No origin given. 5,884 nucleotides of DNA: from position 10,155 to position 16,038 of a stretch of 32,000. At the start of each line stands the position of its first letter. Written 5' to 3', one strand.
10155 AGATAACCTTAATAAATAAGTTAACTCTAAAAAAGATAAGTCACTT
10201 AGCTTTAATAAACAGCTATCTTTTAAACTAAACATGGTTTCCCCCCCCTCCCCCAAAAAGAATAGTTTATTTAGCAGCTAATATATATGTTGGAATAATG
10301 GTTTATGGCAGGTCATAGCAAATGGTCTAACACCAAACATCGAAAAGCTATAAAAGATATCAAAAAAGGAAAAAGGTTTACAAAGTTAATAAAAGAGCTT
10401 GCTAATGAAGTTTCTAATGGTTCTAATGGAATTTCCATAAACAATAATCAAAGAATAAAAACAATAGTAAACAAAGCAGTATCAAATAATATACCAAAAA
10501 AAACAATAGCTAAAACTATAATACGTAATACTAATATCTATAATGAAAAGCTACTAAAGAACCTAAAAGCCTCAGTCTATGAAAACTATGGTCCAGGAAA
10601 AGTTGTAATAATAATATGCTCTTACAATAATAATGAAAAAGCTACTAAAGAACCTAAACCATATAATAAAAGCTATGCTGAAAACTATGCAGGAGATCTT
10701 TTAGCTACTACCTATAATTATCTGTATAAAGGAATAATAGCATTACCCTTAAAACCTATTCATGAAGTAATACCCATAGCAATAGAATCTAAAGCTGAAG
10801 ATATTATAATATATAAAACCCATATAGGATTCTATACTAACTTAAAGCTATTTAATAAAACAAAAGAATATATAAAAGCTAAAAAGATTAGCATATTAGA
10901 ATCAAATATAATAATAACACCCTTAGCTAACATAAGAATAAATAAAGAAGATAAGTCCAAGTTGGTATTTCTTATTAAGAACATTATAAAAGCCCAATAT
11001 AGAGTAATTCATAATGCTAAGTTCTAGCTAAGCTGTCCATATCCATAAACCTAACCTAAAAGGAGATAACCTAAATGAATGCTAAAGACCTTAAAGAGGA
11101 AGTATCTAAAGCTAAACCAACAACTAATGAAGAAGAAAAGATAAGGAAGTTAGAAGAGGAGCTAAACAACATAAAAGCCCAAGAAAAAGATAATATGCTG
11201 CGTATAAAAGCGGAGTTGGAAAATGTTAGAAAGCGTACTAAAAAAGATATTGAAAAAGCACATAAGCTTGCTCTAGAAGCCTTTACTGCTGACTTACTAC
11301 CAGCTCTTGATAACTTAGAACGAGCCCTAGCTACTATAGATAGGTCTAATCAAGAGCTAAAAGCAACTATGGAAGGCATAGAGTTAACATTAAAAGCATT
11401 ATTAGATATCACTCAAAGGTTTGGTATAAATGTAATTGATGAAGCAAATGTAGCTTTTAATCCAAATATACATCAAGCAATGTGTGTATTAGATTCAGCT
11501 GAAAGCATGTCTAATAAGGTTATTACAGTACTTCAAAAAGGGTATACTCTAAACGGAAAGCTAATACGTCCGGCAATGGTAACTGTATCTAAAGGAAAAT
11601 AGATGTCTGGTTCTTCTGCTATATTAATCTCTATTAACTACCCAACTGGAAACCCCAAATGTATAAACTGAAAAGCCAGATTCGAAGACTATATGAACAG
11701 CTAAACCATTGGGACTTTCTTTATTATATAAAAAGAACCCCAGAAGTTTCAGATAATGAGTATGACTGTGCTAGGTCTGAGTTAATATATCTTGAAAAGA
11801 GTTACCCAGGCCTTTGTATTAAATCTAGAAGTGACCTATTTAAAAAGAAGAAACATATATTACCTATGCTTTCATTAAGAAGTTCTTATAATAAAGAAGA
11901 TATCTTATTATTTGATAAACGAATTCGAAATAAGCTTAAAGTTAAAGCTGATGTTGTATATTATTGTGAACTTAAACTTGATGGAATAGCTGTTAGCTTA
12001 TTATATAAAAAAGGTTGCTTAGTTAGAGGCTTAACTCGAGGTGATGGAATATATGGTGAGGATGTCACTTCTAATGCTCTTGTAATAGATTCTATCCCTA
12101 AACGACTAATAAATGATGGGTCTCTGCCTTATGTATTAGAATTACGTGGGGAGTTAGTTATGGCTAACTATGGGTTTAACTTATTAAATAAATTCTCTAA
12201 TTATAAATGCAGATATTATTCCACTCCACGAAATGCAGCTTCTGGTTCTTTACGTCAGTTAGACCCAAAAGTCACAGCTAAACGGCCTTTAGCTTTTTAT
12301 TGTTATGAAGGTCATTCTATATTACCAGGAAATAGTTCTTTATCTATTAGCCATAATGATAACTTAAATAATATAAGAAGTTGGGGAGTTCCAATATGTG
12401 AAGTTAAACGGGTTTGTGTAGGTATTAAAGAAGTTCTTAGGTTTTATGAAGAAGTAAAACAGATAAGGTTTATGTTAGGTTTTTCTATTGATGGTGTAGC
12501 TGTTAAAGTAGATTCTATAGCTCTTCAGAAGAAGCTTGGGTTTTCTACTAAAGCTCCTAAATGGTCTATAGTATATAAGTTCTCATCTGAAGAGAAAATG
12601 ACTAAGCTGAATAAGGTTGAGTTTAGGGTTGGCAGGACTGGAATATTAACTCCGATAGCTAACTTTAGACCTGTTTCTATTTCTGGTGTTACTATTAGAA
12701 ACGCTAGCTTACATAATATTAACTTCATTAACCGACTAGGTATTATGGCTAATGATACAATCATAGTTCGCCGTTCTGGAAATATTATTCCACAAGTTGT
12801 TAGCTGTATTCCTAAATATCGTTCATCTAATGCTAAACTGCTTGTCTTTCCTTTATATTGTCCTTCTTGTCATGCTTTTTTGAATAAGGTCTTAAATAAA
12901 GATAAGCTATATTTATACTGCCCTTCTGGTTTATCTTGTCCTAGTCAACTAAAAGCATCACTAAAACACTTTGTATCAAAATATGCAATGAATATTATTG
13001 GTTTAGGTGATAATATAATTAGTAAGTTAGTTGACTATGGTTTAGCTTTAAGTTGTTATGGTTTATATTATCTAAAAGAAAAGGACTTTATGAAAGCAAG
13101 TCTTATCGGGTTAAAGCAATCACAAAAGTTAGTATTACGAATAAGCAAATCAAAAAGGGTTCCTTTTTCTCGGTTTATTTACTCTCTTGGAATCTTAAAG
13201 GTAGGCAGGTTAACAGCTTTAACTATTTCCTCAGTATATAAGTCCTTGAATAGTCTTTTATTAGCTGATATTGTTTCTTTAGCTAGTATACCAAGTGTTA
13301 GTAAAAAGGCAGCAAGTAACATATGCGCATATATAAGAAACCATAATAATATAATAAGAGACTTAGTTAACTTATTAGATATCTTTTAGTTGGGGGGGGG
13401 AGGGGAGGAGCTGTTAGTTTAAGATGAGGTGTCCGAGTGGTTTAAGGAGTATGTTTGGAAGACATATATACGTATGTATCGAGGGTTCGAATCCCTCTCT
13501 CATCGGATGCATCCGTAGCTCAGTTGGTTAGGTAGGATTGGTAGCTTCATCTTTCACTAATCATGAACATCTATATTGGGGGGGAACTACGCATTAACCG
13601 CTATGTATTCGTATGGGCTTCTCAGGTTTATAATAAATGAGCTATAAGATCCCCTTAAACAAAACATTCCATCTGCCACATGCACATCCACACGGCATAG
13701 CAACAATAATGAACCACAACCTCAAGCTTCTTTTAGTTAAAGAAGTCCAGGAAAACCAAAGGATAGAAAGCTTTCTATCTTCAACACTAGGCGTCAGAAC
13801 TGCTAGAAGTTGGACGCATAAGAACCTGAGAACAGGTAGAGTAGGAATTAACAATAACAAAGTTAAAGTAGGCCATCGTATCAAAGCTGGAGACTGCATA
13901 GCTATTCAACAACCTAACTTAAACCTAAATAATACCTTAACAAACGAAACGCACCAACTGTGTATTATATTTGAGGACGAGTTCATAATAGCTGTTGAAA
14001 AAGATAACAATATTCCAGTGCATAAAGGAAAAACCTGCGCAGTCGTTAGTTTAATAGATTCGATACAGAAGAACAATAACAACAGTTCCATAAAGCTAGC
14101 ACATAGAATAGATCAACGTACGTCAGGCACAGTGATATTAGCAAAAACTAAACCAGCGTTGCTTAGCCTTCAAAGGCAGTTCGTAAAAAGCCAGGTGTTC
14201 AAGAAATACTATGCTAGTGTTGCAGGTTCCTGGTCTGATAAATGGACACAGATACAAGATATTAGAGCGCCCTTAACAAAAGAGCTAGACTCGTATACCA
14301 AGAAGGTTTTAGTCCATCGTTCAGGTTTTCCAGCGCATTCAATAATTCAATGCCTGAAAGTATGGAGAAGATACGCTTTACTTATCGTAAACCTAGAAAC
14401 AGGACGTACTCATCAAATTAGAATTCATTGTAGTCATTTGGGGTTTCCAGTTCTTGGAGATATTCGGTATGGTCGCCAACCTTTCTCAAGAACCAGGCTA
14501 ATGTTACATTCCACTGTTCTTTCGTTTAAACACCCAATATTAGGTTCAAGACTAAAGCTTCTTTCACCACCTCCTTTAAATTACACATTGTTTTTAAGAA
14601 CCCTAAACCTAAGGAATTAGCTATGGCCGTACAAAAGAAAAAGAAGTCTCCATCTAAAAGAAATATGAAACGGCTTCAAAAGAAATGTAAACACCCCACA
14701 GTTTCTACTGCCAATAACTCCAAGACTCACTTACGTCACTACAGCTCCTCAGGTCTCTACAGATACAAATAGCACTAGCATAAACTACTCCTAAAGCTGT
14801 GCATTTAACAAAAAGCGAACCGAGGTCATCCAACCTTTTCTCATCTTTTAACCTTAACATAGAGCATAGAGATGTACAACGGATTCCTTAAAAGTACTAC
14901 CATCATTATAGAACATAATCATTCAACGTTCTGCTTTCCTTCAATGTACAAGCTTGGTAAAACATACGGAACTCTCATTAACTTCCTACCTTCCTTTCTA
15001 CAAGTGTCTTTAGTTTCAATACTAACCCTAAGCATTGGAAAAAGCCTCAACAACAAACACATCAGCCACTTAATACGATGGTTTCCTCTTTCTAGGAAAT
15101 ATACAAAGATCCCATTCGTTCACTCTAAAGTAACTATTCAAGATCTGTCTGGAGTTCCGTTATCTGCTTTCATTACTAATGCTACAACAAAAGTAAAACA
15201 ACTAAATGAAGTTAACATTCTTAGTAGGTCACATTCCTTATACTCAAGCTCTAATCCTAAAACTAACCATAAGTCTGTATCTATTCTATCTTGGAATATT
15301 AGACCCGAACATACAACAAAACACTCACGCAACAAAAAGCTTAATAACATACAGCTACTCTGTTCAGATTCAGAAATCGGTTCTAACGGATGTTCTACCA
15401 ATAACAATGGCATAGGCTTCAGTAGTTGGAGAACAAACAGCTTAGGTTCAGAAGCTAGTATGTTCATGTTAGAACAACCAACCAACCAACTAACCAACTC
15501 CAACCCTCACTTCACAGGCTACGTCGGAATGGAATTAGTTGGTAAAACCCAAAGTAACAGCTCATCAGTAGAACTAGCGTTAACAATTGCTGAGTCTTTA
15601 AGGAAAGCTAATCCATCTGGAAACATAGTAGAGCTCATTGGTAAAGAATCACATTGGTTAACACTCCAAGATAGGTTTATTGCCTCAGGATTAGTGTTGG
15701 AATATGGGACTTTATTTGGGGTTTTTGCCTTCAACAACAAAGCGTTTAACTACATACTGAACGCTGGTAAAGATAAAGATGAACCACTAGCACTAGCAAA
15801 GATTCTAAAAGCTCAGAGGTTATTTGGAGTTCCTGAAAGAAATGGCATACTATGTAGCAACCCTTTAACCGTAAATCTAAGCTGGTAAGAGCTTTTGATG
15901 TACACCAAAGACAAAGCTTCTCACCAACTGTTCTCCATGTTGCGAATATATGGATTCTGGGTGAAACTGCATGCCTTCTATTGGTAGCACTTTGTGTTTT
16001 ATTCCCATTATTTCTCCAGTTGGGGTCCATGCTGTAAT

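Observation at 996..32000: The two direct-repeat pairs are interleaved (A1 < B1 < A2 < B2), an arrangement that can generate isomeric or multipartite chromosome forms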

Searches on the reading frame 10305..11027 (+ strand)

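Call 31: search_protein_families(library=ncbifam, proteins=[window:10305-11027:+], max_evalue=0.001)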
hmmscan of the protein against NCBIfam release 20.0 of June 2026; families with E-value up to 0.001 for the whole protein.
window:10305-11027:+ (240 aa): 3 families
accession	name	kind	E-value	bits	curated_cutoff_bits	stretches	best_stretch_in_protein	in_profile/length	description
NF001030.0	PRK00110.1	equivalog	1.2e-36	126.6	243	1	1-226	1-220/245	YebC/PmpR family DNA-binding transcriptional regulator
TIGR01033.1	TIGR01033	subfamily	5.5e-34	118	208.75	1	1-227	1-224/238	YebC/PmpR family DNA-binding transcriptional regulator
NF009044.0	PRK12378.1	subfamily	2.4e-20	73.3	196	1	6-226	4-222/239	YebC/PmpR family DNA-binding transcriptional regulator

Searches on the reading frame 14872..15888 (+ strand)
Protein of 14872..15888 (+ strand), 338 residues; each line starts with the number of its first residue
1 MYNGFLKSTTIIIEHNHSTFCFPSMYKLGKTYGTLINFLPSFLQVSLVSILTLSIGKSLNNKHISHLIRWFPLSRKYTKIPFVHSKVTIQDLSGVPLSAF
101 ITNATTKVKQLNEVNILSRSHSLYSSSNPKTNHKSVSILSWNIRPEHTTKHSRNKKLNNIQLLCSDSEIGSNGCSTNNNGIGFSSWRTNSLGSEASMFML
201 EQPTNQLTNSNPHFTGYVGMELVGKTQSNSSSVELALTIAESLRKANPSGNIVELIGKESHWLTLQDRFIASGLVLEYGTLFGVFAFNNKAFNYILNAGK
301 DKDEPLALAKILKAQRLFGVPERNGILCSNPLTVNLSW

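Call 31: search_protein_families(library=ncbifam, proteins=[window:14872-15888:+], max_evalue=0.001)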
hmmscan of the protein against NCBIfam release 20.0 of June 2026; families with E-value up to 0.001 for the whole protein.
window:14872-15888:+ (338 aa): 6 families
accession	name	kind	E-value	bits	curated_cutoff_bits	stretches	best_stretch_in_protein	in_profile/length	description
NF009520.0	PRK12881.1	subfamily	3.8e-28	97.7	905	2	151-336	190-366/893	aconitate hydratase AcnA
TIGR01341.1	aconitase_1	equivalog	8.3e-26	89.9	945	2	155-336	178-350/876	aconitate hydratase AcnA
NF006757.0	PRK09277.1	subfamily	9.7e-25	86.4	686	2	158-322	197-353/888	aconitate hydratase AcnA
TIGR02333.1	2met_isocit_dHY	equivalog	6.2e-10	37.6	1419.85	1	214-304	233-323/858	Fe/S-dependent 2-methylisocitrate dehydratase AcnD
NF004016.0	PRK05478.1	subfamily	0.00063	18.4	510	1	220-297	169-246/468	3-isopropylmalate dehydratase large subunit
NF001614.1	PRK00402.1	subfamily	0.00066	18.5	385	1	220-302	161-243/415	aconitase/3-isopropylmalate dehydratase large subunit family protein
